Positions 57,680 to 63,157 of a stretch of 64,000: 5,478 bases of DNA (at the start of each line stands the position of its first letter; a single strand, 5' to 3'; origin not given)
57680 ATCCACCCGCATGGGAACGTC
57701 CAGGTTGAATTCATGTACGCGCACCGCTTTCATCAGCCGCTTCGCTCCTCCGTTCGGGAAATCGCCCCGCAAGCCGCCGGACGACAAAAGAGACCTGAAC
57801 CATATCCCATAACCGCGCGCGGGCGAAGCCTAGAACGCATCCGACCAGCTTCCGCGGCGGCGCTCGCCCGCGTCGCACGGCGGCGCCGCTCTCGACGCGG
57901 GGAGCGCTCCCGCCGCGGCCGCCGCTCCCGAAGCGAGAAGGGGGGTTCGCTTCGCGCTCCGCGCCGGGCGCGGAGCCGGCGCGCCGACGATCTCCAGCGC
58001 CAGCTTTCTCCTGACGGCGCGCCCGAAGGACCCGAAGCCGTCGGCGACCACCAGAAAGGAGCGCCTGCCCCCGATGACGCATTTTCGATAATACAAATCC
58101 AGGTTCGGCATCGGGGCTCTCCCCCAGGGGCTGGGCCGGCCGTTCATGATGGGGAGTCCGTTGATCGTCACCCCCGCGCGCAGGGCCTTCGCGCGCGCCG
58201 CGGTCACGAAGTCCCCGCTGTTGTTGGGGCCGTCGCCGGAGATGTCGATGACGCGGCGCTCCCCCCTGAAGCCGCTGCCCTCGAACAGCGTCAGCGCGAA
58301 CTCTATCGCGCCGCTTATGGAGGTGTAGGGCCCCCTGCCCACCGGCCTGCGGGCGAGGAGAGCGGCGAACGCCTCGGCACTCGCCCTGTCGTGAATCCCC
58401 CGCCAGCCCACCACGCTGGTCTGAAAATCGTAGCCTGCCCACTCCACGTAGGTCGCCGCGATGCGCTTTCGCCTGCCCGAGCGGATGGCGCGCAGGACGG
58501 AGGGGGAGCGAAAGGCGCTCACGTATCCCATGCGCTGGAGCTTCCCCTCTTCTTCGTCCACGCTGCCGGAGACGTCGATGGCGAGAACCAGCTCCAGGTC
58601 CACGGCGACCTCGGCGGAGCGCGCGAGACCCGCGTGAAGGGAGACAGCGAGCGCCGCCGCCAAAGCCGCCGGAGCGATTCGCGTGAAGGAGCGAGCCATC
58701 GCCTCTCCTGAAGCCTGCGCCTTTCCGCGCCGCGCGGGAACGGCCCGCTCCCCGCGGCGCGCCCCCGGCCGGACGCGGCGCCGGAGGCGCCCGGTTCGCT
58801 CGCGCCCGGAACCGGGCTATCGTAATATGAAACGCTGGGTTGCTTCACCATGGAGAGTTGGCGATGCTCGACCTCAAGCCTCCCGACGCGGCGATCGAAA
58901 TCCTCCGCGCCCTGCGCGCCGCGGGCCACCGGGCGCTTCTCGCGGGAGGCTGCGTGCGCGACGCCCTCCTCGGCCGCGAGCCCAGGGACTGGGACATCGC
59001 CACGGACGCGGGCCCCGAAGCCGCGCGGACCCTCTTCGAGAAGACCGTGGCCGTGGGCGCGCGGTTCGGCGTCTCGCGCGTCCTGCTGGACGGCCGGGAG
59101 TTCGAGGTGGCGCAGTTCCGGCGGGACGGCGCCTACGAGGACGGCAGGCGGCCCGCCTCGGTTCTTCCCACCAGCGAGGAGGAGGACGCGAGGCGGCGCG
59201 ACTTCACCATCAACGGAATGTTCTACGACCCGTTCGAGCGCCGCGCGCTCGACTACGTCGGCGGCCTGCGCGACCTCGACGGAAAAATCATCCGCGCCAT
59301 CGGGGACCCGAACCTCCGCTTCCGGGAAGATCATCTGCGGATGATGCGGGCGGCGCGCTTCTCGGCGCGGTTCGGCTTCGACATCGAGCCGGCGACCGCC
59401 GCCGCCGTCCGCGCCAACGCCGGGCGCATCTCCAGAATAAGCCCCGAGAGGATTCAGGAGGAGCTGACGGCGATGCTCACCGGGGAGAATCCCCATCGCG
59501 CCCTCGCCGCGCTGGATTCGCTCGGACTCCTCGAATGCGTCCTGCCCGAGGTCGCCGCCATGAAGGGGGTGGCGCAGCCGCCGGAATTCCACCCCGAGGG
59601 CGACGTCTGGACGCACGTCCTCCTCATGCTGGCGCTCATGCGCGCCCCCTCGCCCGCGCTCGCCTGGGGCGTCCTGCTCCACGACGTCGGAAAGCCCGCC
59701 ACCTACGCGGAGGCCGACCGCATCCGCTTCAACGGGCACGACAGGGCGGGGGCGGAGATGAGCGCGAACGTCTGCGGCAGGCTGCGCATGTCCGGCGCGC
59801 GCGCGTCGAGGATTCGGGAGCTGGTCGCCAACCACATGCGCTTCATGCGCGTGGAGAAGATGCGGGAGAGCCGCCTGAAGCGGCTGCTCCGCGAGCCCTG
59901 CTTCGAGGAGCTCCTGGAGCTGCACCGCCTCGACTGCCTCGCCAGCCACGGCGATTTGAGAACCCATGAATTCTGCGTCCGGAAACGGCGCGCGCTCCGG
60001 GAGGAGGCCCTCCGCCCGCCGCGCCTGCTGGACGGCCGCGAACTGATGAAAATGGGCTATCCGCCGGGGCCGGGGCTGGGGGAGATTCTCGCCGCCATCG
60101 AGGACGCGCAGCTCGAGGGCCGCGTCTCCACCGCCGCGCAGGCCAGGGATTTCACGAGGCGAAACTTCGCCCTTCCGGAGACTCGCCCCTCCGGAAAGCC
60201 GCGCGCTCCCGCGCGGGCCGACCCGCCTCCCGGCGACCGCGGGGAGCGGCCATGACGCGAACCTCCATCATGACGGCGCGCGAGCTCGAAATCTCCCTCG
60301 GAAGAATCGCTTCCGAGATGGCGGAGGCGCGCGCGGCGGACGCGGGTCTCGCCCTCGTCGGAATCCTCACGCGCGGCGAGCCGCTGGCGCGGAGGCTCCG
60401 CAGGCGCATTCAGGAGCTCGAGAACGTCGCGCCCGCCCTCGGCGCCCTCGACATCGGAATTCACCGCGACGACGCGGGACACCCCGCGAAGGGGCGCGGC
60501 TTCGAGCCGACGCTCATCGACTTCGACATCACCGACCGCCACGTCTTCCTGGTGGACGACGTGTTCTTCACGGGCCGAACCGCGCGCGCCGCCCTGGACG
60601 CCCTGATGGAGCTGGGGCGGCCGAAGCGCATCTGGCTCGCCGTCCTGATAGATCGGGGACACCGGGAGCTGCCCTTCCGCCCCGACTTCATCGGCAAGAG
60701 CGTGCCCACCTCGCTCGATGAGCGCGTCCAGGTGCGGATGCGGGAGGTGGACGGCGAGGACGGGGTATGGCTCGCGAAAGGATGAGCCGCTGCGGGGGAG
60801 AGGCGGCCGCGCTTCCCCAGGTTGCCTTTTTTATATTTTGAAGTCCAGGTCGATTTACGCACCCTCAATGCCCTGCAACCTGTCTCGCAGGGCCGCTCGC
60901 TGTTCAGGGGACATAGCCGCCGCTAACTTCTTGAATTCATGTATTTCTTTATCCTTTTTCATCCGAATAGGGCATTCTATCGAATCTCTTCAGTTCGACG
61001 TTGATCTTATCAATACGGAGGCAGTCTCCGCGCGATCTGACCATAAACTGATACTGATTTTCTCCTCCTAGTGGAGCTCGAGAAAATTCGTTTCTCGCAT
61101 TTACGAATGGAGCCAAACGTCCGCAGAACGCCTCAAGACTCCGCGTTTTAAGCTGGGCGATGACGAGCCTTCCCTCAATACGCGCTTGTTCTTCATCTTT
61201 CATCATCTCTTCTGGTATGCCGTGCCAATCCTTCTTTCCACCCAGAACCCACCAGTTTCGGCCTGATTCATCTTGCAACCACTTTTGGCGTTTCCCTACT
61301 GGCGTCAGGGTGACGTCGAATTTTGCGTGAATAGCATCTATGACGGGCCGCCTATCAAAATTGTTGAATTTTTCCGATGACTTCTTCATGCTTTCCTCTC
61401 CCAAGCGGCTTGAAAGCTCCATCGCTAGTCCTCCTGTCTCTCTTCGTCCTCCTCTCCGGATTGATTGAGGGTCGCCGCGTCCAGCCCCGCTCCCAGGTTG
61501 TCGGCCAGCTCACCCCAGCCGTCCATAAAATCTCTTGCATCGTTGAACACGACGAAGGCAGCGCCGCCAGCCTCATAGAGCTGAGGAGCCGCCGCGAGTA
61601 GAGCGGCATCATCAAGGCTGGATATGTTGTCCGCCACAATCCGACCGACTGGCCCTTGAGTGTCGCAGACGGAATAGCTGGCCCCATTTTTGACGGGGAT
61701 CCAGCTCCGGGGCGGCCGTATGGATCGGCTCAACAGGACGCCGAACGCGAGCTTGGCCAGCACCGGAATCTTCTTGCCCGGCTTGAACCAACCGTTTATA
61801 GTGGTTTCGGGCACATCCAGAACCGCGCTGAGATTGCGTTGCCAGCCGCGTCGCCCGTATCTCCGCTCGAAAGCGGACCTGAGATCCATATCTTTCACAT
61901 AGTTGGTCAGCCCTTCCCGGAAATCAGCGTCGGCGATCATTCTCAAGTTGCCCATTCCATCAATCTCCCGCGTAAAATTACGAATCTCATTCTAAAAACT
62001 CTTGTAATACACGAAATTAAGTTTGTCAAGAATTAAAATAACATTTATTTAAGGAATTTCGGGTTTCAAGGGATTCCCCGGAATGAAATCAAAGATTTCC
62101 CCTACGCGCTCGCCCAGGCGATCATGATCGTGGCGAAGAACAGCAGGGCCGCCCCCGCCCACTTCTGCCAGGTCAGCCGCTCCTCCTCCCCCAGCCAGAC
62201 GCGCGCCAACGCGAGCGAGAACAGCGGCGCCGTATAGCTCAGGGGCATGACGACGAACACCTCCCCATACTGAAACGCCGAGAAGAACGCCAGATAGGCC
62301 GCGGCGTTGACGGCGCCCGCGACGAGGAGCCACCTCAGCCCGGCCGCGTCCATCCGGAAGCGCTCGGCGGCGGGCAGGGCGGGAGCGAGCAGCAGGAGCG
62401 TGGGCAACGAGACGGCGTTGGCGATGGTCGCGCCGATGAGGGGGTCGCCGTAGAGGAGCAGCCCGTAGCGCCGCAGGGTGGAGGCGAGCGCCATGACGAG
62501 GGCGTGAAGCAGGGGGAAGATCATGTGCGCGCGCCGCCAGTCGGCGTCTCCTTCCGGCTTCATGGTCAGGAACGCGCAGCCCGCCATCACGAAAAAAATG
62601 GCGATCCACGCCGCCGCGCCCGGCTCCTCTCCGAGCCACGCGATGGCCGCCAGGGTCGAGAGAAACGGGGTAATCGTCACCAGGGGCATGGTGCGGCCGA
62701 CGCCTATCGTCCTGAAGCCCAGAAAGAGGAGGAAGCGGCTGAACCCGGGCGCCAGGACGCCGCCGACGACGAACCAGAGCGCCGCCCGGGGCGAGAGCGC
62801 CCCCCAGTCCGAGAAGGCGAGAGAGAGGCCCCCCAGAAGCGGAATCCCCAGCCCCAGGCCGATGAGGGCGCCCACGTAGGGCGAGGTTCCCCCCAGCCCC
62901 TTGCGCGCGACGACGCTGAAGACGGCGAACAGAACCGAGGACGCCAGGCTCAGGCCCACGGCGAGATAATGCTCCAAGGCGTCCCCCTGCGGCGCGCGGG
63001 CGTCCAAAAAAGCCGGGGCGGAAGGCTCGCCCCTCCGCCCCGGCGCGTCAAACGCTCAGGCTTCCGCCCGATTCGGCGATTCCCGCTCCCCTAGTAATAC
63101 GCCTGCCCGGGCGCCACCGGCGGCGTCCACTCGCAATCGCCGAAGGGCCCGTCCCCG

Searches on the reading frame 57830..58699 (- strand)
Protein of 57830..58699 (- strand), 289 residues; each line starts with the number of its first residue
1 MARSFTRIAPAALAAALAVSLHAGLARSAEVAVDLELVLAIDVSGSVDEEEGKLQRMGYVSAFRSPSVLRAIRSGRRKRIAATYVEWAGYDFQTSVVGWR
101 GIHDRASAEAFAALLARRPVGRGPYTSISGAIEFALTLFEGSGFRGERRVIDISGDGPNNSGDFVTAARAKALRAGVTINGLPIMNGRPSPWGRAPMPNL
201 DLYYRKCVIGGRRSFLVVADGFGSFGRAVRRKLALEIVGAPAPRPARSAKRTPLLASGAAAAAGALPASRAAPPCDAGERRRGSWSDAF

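Call 76: search_protein_families(library=pfam, proteins=[window:57830-58699:-], max_evalue=0.0001)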
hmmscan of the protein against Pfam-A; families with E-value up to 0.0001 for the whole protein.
window:57830-58699:- (289 aa): 1 family
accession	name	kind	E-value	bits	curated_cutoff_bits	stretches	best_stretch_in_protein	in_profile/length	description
PF06707.17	DUF1194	-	7.9e-71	238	27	1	32-239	1-204/206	Protein of unknown function (DUF1194)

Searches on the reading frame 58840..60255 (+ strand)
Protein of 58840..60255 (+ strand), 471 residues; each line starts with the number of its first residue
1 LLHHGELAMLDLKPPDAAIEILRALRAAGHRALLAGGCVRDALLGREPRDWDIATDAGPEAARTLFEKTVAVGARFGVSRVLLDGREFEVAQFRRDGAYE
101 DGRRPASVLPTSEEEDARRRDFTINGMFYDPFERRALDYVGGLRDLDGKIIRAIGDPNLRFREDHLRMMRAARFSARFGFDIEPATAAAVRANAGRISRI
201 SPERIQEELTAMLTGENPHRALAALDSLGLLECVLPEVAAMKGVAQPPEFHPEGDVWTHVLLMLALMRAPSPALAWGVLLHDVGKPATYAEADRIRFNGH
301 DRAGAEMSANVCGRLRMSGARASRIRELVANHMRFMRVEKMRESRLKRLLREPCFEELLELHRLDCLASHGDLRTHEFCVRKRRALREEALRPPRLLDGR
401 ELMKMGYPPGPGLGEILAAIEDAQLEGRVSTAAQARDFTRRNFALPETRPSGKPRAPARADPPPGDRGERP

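Call 76: search_protein_families(library=pfam, proteins=[window:58840-60255:+], max_evalue=0.0001)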
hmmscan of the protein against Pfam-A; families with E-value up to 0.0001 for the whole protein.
window:58840-60255:+ (471 aa): 4 families
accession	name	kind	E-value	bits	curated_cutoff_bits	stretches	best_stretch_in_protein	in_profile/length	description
PF01743.26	PolyA_pol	-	1.6e-33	116.2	23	1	34-152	3-126/126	Poly A polymerase head domain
PF12627.12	PolyA_pol_RNAbd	-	4.8e-19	68.3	22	1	179-240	1-62/64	Probable RNA and SrmB- binding site of polymerase A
PF01966.28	HD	-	2.5e-08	34.7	22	1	258-350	3-96/116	HD domain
PF13735.12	tRNA_NucTran2_2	-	4.1e-05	24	27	1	398-434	106-143/149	tRNA nucleotidyltransferase domain 2 putative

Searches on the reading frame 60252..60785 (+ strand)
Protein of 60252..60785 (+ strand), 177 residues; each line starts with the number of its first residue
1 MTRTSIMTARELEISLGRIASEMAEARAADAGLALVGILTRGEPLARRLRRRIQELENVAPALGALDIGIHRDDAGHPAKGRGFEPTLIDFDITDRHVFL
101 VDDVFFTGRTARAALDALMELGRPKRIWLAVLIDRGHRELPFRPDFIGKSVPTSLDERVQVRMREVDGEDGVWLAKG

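Call 76: search_protein_families(library=pfam, proteins=[window:60252-60785:+], max_evalue=0.0001)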
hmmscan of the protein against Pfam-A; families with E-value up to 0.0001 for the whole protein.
window:60252-60785:+ (177 aa): 2 families
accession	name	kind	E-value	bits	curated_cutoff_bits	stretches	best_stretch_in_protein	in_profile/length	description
PF00156.33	Pribosyltran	-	2.4e-15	56.6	26.3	1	6-153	5-153/158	Phosphoribosyl transferase domain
PF14681.12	UPRTase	-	7.9e-06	25.9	27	1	26-133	60-159/206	Uracil phosphoribosyltransferase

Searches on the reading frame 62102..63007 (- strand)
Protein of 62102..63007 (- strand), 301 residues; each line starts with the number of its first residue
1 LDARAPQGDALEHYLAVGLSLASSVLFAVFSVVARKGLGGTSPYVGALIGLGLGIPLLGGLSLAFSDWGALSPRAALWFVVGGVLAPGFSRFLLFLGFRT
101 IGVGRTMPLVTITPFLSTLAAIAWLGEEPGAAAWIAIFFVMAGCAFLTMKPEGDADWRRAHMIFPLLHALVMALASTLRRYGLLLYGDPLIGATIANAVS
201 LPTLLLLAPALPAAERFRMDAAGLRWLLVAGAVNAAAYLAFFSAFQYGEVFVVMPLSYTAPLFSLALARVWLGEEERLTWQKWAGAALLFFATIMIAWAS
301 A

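Call 76: search_protein_families(library=pfam, proteins=[window:62102-63007:-], max_evalue=0.0001)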
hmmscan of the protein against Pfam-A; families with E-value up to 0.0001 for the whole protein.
window:62102-63007:- (301 aa): 1 family
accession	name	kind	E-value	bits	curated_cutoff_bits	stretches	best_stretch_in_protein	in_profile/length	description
PF00892.27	EamA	-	7.2e-23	81.8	28.2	2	163-297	5-134/135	EamA-like transporter family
